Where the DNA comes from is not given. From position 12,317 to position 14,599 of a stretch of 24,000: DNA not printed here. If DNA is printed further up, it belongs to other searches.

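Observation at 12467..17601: Quinate/shikimate operon led by an enoate-reductase-type Fe-S flavoprotein: candidate reductive (NADH-sink) hydroaromatic pathway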

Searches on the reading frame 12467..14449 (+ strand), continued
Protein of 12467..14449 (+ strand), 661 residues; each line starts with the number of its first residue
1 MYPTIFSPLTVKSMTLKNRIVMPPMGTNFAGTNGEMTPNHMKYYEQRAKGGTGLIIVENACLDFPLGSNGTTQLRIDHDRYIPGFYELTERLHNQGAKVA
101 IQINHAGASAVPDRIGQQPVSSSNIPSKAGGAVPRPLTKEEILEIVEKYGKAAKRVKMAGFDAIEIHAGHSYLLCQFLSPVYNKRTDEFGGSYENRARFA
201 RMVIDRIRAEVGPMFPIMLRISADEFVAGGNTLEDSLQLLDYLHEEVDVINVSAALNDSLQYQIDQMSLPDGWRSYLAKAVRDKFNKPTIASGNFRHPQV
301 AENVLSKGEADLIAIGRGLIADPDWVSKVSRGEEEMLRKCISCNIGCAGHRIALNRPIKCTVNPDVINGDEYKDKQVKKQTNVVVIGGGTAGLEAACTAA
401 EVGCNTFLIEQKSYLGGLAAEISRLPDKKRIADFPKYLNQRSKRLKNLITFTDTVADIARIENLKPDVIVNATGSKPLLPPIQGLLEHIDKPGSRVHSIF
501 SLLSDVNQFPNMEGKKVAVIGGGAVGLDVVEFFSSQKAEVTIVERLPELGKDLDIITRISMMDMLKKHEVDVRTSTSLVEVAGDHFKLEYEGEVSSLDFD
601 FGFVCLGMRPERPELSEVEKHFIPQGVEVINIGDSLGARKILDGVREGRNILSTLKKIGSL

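Call 76: search_solved_structures(query=window:12467-14449:+, max_evalue=1e-58, show_alignments=3)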
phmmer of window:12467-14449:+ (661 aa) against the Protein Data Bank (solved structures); distinct sequences matched with E-value up to 1e-58: 3.
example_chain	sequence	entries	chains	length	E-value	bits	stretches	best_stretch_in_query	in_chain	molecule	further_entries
6qkg_A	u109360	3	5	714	8.7e-67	229.1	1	1-650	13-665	NCR A | NCR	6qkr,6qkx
1ps9_A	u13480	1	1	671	1.1e-64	222.2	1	2-540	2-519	2,4-dienoyl-CoA reductase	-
1z41_A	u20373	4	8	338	2.4e-59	204.6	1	4-326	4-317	Probable NADH-dependent flavin oxidoreductase yqjM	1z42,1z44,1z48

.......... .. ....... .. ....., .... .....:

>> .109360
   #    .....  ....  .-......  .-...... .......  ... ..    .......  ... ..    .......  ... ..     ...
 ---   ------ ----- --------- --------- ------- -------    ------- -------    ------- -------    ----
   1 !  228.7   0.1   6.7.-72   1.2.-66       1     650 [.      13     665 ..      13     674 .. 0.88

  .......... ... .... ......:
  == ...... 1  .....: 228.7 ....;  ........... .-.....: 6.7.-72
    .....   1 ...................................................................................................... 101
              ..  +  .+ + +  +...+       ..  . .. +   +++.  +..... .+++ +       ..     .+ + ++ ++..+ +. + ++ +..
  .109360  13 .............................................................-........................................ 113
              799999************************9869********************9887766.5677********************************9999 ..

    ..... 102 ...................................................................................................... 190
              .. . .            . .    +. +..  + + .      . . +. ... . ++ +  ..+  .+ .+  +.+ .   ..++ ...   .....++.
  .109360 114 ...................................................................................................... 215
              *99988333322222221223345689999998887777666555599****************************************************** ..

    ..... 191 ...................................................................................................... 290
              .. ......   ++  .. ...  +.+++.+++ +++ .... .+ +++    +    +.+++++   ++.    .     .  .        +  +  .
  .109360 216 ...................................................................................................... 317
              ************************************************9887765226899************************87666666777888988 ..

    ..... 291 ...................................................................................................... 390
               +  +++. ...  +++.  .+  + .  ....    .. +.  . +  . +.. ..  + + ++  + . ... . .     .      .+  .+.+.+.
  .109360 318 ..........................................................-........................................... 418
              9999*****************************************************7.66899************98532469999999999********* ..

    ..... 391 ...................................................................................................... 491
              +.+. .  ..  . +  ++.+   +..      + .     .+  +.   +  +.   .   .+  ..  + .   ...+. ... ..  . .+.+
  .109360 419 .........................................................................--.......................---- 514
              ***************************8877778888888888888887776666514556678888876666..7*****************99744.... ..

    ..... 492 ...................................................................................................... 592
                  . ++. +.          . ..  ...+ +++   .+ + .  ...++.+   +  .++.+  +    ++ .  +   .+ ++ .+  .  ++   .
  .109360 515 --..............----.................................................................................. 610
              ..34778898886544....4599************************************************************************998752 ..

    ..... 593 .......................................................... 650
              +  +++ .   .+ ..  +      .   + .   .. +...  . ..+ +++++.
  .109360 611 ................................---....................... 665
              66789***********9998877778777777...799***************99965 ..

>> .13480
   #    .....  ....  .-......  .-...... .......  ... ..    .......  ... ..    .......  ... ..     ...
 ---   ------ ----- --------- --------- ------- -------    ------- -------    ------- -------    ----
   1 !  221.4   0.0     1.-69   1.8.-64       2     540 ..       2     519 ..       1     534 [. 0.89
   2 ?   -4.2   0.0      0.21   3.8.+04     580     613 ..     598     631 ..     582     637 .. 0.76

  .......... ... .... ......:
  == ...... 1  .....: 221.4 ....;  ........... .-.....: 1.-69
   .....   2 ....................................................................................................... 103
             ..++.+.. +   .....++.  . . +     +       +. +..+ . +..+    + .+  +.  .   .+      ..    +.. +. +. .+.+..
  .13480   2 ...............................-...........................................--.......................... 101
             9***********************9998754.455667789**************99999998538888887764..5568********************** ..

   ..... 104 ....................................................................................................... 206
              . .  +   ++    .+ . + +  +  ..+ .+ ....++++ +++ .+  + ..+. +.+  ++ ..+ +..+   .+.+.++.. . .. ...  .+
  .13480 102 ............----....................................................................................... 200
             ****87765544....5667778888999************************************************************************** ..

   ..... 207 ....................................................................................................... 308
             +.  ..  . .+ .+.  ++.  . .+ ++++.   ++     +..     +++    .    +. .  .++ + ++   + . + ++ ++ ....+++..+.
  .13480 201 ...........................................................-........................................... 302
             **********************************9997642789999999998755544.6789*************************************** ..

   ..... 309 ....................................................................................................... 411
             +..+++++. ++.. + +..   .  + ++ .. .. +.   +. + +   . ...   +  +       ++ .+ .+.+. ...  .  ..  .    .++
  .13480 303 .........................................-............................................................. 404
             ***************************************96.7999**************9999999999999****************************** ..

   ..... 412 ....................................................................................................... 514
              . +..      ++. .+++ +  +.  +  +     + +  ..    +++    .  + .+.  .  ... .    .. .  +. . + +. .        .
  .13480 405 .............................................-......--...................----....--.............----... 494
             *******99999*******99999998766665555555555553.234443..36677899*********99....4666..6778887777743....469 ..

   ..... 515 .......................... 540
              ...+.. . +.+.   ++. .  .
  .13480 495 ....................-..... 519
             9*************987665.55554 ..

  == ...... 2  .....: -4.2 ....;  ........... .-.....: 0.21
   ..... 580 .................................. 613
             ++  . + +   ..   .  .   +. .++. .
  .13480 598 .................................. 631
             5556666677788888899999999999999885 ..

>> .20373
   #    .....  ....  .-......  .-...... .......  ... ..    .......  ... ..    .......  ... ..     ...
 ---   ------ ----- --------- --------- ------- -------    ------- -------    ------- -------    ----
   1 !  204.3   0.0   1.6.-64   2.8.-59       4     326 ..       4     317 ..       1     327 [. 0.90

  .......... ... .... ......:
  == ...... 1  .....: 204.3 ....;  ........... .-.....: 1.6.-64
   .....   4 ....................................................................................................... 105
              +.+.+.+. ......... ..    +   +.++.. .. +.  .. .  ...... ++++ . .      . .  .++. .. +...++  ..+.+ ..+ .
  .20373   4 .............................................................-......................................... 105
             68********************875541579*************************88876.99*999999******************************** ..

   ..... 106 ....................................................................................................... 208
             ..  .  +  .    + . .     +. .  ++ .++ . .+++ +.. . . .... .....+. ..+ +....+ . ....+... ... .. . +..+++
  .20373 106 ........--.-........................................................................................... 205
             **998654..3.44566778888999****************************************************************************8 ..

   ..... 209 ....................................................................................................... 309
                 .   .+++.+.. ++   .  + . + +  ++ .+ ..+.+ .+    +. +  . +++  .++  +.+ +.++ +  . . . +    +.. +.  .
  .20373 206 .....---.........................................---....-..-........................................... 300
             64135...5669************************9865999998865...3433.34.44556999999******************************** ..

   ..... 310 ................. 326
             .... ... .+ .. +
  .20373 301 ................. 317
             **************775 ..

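Call 80: search_protein_families(library=pfam, proteins=[L100:3544-4458:+, L100:4494-5486:+, L100:5622-6572:+, L100:6609-7784:+, L100:10168-11784:+, L100:11931-12404:+, L100:12625-14151:+, L100:14350-16335:+], max_evalue=0.00001)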
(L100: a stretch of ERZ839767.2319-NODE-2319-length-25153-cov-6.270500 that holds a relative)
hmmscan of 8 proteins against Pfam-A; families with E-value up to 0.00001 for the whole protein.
L100:3544-4458:+ (305 aa): 0 families

L100:4494-5486:+ (331 aa): 1 family
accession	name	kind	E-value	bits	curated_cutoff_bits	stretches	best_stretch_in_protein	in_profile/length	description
PF11185.13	DUF2971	-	5.4e-08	34.5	22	1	137-249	1-89/89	Protein of unknown function (DUF2971)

L100:5622-6572:+ (317 aa): 1 family
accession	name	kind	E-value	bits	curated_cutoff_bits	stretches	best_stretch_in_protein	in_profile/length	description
PF00248.27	Aldo_ket_red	-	3.8e-78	262.9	24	1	18-311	1-289/291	Aldo/keto reductase family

L100:6609-7784:+ (392 aa): 1 family
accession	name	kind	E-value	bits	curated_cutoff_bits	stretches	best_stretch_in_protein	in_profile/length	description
PF02133.21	Transp_cyt_pur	-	1.1e-15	57.9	23.5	1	3-333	5-376/440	Permease for cytosine/purines, uracil, thiamine, allantoin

L100:10168-11784:+ (539 aa): 2 families
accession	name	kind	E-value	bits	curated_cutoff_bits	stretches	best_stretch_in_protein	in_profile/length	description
PF17836.7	PglD_N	-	1.4e-12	48.4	23.4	1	4-74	2-78/78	PglD N-terminal domain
PF01636.29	APH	-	6.2e-12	46.2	23.2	1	279-435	67-214/239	Phosphotransferase enzyme family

L100:11931-12404:+ (158 aa): 1 family
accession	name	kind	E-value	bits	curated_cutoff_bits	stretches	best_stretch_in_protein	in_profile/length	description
PF02142.27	MGS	-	2.9e-17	63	24.1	1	28-119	1-92/94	MGS-like domain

L100:12625-14151:+ (509 aa): 1 family
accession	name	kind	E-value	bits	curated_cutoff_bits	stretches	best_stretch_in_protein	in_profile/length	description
PF00474.23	SSF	-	9.1e-59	199.8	22.8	1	32-435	1-401/406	Sodium:solute symporter family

L100:14350-16335:+ (662 aa): 5 families
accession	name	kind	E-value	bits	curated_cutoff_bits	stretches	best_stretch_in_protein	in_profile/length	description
PF00682.25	HMGL-like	-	8.9e-72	242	29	1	31-308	2-258/260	HMGL-like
PF22615.1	IPMS_D2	-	9.1e-34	116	27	1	327-392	1-65/66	Alpha-isopropylmalate synthase, post-catalytic domain-like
PF08502.15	LeuA_dimer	-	8.5e-27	94.1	24.9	1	422-549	1-130/131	LeuA allosteric (dimerisation) domain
PF12833.13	HTH_18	-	9.8e-22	77.5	33.6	1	582-661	1-80/80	Helix-turn-helix domain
PF00165.29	HTH_AraC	-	3.4e-15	56.2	26.6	1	621-660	1-42/42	Bacterial regulatory helix-turn-helix proteins, AraC family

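Call 81: search_protein_families(library=pfam, proteins=[L024:561-1457:+, L024:1537-2886:+, L024:2874-4076:+, L024:4195-4896:+, L024:7116-7577:+, L024:7549-8010:+, L024:8026-8484:+, L024:8484-9722:+], max_evalue=0.00001)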
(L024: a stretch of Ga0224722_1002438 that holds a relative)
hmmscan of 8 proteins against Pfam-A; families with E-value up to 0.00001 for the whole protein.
L024:561-1457:+ (299 aa): 4 families
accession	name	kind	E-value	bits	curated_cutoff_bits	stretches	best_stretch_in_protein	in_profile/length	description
PF03446.21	NAD_binding_2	-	7.6e-52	176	21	1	7-166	1-161/161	NAD binding domain of 6-phosphogluconate dehydrogenase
PF14833.11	NAD_binding_11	-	9.1e-42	142.6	30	1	169-289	1-122/122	NAD-binding of NADP-dependent 3-hydroxyisobutyrate dehydrogenase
PF03807.23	F420_oxidored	-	5.5e-10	40.1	21.6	1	7-98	1-91/94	NADP oxidoreductase coenzyme F420-dependent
PF02826.25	2-Hacid_dh_C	-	7.4e-08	32.4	25.1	1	4-80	35-110/178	D-isomer specific 2-hydroxyacid dehydrogenase, NAD binding domain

L024:1537-2886:+ (450 aa): 2 families
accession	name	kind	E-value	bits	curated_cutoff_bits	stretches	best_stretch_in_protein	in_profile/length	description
PF13378.12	MR_MLE_C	-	3.5e-47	161.4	29.4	1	192-409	2-218/219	Enolase C-terminal domain-like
PF02746.21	MR_MLE_N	-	5e-06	27.2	22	1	44-141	28-117/117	Mandelate racemase / muconate lactonizing enzyme, N-terminal domain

L024:2874-4076:+ (401 aa): 1 family
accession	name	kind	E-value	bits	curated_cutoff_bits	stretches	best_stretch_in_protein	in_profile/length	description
PF02595.20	Gly_kinase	-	9.6e-157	522.1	23.3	1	32-400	1-371/372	Glycerate kinase family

L024:4195-4896:+ (234 aa): 2 families
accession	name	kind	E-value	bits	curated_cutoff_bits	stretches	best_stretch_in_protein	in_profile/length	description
PF00392.27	GntR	-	1.1e-21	76.7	27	1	17-80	1-64/64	Bacterial regulatory proteins, gntR family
PF07729.17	FCD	-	6.5e-21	75.5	24.3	1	103-219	2-124/125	FCD domain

L024:7116-7577:+ (154 aa): 0 families

L024:7549-8010:+ (154 aa): 1 family
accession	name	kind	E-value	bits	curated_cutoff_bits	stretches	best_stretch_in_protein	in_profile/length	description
PF03994.20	DUF350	-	8.4e-33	113.7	26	1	24-152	4-133/133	Domain of Unknown Function (DUF350)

L024:8026-8484:+ (153 aa): 0 families

L024:8484-9722:+ (413 aa): 1 family
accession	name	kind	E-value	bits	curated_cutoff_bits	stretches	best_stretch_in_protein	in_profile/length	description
PF03738.19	GSP_synth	-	2e-51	175.8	29.3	1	20-407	13-369/371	Glutathionylspermidine synthase preATP-grasp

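Call 82: predict_structure(alignment_id=A3)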
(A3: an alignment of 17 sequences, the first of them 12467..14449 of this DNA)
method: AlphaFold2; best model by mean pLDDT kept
length: 661 residues; sequences in the alignment: 17
mean_pLDDT: 75.1   pTM: 0.71
mean pLDDT of the five models: 75.1, 74.4, 71.5, 70.8, 70.5
residues with pLDDT >= 90: 189; 70-90: 258; 50-70: 101; < 50: 113
segments of 3 or more residues with pLDDT < 50: 64-72, 107-133, 255-267, 317-320, 341-365, 475-478, 554-556, 608-613, 634-637, 643-650, 656-661
pLDDT, mean of each block of 10 residues (from residue 1): 91 95 69 76 86 85 49 72 91 95 61 37 37 61 88 92 84 75 81 92 97 95 65 86 95 51 45 81 93 77 93 67 79 76 39 37 50 71 87 81 90 80 63 78 92 89 91 58 81 81 70 90 73 87 83 53 79 90 93 93 68 66 86 52 46 46 38
secondary structure, 60 per line:
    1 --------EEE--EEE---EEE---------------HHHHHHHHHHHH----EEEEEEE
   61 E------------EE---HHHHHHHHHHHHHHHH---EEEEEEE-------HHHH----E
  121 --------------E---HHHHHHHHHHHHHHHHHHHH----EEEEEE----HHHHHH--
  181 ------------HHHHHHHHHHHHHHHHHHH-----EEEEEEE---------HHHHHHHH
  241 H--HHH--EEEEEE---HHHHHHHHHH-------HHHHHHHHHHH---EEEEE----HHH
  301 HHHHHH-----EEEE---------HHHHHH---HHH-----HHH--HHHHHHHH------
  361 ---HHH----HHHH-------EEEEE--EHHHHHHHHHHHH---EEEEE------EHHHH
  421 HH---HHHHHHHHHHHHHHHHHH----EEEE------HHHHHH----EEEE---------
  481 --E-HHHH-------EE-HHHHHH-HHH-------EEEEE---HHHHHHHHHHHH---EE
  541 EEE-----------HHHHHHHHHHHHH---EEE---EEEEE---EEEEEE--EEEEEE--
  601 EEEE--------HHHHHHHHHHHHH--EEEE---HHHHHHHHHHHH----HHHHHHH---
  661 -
elements in order (helices of 4 or more, strands of 3 or more residues): E9-11 E14-16 E20-22 H38-49 E54-61 H79-94 E98-104 H112-115 H139-158 E163-168 H173-178 H193-211 E217-223 H233-241 E249-254 H258-267 H275-285 E289-293 H298-306 E312-315 H325-330 H347-354 H371-374 E382-386 H390-401 E405-409 H417-422 H426-443 E448-451 H458-463 E468-471 H485-488 H499-504 E516-520 H524-535 E539-543 H555-567 E571-573 E577-581 E585-590 E593-598 E601-604 H613-625 E628-631 H635-646 H651-657
